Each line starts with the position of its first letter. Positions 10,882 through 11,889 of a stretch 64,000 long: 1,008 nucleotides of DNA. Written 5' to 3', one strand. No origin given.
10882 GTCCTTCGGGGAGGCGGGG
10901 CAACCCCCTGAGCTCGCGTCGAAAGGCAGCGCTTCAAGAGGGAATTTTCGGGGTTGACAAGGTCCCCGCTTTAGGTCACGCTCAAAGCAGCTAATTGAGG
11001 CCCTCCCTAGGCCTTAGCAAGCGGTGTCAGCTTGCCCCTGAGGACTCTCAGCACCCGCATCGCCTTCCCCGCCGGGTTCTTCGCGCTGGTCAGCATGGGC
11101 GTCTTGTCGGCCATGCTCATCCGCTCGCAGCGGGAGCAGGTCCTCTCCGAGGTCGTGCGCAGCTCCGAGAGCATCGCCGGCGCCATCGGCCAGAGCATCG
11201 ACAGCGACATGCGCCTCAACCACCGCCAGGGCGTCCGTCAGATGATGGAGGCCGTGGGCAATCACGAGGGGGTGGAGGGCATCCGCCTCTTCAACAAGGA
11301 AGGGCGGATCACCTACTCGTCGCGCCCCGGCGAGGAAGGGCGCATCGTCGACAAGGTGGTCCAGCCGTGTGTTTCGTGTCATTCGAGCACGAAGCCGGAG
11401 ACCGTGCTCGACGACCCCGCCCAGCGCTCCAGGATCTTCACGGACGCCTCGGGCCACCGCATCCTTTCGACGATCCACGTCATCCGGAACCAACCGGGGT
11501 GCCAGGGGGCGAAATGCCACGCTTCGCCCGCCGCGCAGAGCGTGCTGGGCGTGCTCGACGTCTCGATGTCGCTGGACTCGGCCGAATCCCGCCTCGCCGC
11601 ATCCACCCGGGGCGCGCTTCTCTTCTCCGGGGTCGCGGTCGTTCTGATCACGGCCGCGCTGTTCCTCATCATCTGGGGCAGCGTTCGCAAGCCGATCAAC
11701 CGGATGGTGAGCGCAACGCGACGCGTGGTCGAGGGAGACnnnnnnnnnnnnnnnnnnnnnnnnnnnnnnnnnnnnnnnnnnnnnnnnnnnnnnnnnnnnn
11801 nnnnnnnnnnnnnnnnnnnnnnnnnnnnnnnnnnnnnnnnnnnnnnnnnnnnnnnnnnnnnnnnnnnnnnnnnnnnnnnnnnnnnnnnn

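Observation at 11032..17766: Heme-sensing kinase / NtrC activator / sigma-54 promoter driving a receiver pair and a 15-heme cytochrome c-b fusion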

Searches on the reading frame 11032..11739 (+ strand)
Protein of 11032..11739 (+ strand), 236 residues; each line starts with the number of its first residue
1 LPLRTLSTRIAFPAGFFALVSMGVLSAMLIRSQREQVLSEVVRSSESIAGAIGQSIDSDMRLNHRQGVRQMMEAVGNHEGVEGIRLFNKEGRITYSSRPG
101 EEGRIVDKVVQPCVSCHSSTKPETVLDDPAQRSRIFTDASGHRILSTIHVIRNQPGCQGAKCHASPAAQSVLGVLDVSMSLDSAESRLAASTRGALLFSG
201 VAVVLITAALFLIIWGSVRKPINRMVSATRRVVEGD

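Call 28: find_homologous_proteins(query=window:11032-11739:+, max_evalue=0.00001)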
Query seq(236 aa) (236 aa): 6 proteins with E <= 0.00001 among 1649 candidates.
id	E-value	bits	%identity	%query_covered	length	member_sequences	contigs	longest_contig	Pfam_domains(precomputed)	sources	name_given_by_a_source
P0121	1.3e-80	288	61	100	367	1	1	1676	PF00672.31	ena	-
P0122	2.8e-76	274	58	100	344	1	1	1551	PF00672.31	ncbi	ncbi:MAG TPA: HAMP domain-containing protein, partial [Longimicrobiales bacterium]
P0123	2.1e-73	265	56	100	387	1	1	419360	PF00672.31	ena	-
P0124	1.3e-67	246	52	98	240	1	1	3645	-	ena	-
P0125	7.7e-67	243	50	100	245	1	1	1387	-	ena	-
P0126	5.7e-38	149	36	99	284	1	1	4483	PF00672.31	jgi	-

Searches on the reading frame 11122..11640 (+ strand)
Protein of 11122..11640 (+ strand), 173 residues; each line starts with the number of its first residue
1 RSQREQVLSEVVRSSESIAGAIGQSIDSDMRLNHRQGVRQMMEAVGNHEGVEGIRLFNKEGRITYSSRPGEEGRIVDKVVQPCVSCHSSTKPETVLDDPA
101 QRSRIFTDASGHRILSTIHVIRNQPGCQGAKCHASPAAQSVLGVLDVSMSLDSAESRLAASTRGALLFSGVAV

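Call 32: search_solved_structures(query=A3, max_evalue=10)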
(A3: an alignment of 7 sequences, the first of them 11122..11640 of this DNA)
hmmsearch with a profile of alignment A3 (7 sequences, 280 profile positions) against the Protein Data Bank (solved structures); distinct sequences matched with E-value up to 10: 36.
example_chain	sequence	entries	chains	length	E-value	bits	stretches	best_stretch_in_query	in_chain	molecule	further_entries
9wxr_A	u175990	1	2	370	8.2e-06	28.7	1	202-278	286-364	Rhodopsin,Chemotaxis protein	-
4gn0_A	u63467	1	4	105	1.4e-05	27.9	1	198-270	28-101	Hamp domain of AF1503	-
8c5v_I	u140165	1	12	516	2.2e-05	27.3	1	183-274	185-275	Methyl-accepting chemotaxis protein I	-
6s1k_E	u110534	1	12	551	2.4e-05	27.1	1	183-274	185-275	Methyl-accepting chemotaxis protein I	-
3zrw_B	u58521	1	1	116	4e-05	26.4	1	215-269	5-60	AF1503 PROTEIN, OSMOLARITY SENSOR PROTEIN ENVZ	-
2l7h_A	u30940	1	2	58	4.7e-05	26.2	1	215-264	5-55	Uncharacterized protein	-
2lfr_A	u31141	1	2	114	5.1e-05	26.1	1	214-267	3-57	HAMP domain-containing protein, Osmolarity sensor protein EnzV chimera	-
2y21_A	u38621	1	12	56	5.9e-05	25.9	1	215-264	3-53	HAMP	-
2y20_A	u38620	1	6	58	7.6e-05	25.5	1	215-264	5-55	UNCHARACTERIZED PROTEIN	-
2y0q_A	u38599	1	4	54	8.4e-05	25.4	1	216-264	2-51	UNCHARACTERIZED PROTEIN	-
3zcc_A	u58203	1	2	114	0.0001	25.1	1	215-265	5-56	HAMP, OSMOLARITY SENSOR PROTEIN ENVZ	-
3zrw_A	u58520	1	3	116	0.0001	25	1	215-267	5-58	AF1503 PROTEIN, OSMOLARITY SENSOR PROTEIN ENVZ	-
2f95_B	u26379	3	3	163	0.00011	24.9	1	187-277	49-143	Sensory rhodopsin II transducer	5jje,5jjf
2l7i_A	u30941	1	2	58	0.00012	24.9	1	215-264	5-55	Uncharacterized protein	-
2lfs_A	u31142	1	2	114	0.00013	24.8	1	214-267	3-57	HAMP domain-containing protein, Osmolarity sensor protein EnzV chimera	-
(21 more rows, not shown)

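Call 33: search_protein_families(library=pfam, proteins=[window:11122-11640:+], max_evalue=10)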
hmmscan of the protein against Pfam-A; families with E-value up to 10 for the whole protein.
window:11122-11640:+ (173 aa): 2 families
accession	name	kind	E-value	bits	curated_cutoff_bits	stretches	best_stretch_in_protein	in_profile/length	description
PF21563.3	Mcp40H-20_sensor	-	0.0052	17.5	27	1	22-152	3-112/112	Methyl-accepting chemotaxis sensory transducer, class 40H, sensor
PF15135.11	UPF0515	-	0.048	13.5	29.8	1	79-162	171-254/271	Uncharacterised protein UPF0515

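Call 42: predict_structure(alignment_id=A3)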
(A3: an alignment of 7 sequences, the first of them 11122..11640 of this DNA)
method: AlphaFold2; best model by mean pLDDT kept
length: 173 residues; sequences in the alignment: 7
mean_pLDDT: 72.4   pTM: 0.69
mean pLDDT of the five models: 72.4, 72.1, 70.3, 69.5, 68.0
residues with pLDDT >= 90: 0; 70-90: 107; 50-70: 61; < 50: 5
segments of 3 or more residues with pLDDT < 50: none
pLDDT, mean of each block of 10 residues (from residue 1): 75 83 78 70 82 83 82 70 56 54 79 84 63 65 83 77 56 48
secondary structure, 60 per line:
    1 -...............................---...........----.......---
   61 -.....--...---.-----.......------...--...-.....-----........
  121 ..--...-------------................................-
elements in order: H2-32 H36-46 E51-57 E62-66 H81-87 E103-107 E113-122 E141-150 H151-172

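Call 48: fold_search(model_id=the predicted structure, library=pdb)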
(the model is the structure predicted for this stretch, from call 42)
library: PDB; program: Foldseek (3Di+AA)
matches with E <= 10: 526; with E <= 0.001: 10
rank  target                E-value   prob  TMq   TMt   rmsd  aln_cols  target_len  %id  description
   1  9a5d_A                8.9e-07  1.00  0.60  0.20   4.7       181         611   16  Integrative model of WALK-YYCH by crosslinking MS and deep learning (released 2024-09-18)
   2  7dud_A                1.1e-05  1.00  0.54  0.62   5.3       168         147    8  Crystal Structure of erWalK (released 2022-01-19)
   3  5is1                  2.8e-05  1.00  0.63  0.75   3.3       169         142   11  Crystal structure of the extracellular domain of sensor histidine kinase YycG from Staphylococcus aureus at 2.0 Angstrom (released 2016-07-20)
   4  4ywz_A                6.6e-05  1.00  0.54  0.62   5.2       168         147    8  Crystal structure of the extracellular receptor domain of the essential sensor kinase WalK from Staphylococcus aureus (released 2016-03-30)
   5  4ywz_B                1.2e-04  1.00  0.56  0.65   4.6       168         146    8  Crystal structure of the extracellular receptor domain of the essential sensor kinase WalK from Staphylococcus aureus (released 2016-03-30)
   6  4jgo_B                2.8e-04  1.00  0.46  0.39  10.9       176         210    9  The crystal structure of sporulation kinase d sensor domain from Bacillus subtilis subsp. (released 2013-05-15)
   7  4jgq_A                5.2e-04  1.00  0.47  0.41  10.2       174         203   10  The crystal structure of sporulation kinase D mutant sensor domain, r131a, from Bacillus subtilis subsp in co-crystall (released 2013-05-15)
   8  3e4o_A                5.9e-04  1.00  0.50  0.36   5.0       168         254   14  Crystal structure of succinate bound state DctB (released 2008-10-21)
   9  5ere                  5.9e-04  1.00  0.47  0.19   5.9       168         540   11  Extracellular ligand binding receptor from Desulfohalobium retbaense DSM5692 (released 2016-08-10)
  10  3e4p_B                7.6e-04  1.00  0.49  0.36   5.3       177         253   12  Crystal structure of malonate occupied DctB (released 2008-10-21)
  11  2j80_B                1.0e-03  1.00  0.49  0.64   4.3       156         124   13  Structure of Citrate-bound Periplasmic Domain of Sensor Histidine Kinase CitA (released 2007-10-23)
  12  4jgq_B                1.0e-03  1.00  0.47  0.41   6.9       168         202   10  The crystal structure of sporulation kinase D mutant sensor domain, r131a, from Bacillus subtilis subsp in co-crystall (released 2013-05-15)
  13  4jgp_B                1.3e-03  1.00  0.50  0.44   5.4       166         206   10  The crystal structure of sporulation kinase D sensor domain from Bacillus subtilis subsp in complex with pyruvate at 2 (released 2013-05-15)
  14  4jgr_B                1.3e-03  1.00  0.47  0.40  10.7       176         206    9  The crystal structure of sporulation kinase D mutant sensor domain, R131A, from Bacillus subtilis subsp at 2.4A resolu (released 2013-05-15)
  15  4jgr_A                1.9e-03  1.00  0.47  0.41   6.9       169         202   10  The crystal structure of sporulation kinase D mutant sensor domain, R131A, from Bacillus subtilis subsp at 2.4A resolu (released 2013-05-15)
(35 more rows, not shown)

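Call 73: search_protein_representatives(protein=window:11122-11607:+)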
Query: 162 residues. Proteins with E-value up to 0.001 (for the whole library): 894; up to 1e-10: 441; up to 1e-30: 8. The best 150 are listed.
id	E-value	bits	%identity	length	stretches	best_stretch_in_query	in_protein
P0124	1.5e-39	151.7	48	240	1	2-160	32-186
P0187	1.1e-38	148.8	49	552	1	2-162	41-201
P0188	1.9e-37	144.9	48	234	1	2-161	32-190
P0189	1.8e-33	132.0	43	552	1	2-162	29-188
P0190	2.0e-32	128.6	44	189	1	1-159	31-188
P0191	6.7e-31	123.6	39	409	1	2-159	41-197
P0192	6.7e-31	123.6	42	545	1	2-159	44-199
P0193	7.9e-31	123.4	42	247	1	4-160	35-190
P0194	6.1e-30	120.5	42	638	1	1-161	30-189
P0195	6.1e-30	120.5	43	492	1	2-158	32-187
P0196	6.3e-30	120.5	42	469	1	6-161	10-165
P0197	8.9e-30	120.0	41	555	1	9-159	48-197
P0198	1.8e-29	119.0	42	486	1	2-161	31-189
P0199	3.2e-29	118.2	46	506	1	8-155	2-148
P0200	5.3e-29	117.5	55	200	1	1-117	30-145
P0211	2.7e-27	112.0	38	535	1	1-161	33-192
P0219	3.2e-26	108.5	42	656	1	3-160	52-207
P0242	6.7e-25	104.2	39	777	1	18-157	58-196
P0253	1.7e-24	102.8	39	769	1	7-162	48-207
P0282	7.1e-23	97.6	33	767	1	3-156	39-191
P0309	9.2e-22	94.0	35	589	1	2-155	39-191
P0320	3.0e-21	92.3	33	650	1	3-161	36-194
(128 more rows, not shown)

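Call 83: list_cluster_members(proteins=[P0187, P0192, P0194, P0211, P0219, P0242, P0253, P0282, P0309, P0320])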
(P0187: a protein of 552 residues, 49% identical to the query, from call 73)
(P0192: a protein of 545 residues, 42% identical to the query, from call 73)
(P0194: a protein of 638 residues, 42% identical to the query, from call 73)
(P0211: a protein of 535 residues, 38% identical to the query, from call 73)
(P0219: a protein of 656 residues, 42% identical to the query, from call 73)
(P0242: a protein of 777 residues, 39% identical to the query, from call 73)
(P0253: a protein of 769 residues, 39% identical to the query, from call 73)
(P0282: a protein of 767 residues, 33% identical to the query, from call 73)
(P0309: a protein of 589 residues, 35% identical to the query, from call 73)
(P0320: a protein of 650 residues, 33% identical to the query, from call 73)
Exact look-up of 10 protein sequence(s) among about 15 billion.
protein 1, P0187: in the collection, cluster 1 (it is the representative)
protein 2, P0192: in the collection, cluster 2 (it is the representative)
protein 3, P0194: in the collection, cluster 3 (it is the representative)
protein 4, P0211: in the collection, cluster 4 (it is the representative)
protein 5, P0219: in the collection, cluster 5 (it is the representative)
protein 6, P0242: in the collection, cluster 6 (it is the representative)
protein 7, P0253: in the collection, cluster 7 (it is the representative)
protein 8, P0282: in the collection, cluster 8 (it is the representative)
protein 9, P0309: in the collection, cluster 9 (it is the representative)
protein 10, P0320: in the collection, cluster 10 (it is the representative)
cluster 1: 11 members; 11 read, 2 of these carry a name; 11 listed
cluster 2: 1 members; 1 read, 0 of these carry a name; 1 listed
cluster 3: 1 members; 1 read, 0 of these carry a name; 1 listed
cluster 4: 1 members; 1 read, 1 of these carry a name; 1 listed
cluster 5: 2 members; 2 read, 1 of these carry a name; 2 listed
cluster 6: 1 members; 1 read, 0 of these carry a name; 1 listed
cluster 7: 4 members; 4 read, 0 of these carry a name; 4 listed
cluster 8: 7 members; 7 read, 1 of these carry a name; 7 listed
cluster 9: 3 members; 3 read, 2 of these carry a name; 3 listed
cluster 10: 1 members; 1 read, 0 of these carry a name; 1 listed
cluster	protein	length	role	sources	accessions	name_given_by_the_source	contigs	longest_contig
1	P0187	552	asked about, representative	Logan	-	-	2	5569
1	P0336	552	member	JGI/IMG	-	two-component system NtrC family sensor kinase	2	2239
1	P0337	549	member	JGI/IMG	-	two-component system NtrC family sensor kinase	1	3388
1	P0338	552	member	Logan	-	-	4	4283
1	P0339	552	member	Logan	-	-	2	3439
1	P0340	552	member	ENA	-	-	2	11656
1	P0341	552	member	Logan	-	-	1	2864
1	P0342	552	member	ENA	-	-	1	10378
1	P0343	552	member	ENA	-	-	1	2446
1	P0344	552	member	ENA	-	-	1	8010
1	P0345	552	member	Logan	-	-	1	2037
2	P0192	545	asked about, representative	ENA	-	-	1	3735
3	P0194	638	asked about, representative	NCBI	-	-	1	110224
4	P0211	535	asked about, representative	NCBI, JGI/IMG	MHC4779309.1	MAG: two-component system sensor histidine kinase NtrB [Planctomycetota bacterium] | two-component system NtrC family sensor kinase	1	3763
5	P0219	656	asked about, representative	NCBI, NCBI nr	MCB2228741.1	MAG: PAS domain S-box protein [Desulfarculaceae bacterium] | PAS domain S-box protein [Desulfarculaceae bacterium]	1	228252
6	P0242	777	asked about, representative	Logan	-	-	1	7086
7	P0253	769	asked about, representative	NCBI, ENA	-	-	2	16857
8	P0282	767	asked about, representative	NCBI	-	-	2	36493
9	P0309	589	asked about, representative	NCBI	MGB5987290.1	MAG: PAS domain S-box protein, partial [Desulfobacterales bacterium]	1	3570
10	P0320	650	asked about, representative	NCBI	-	-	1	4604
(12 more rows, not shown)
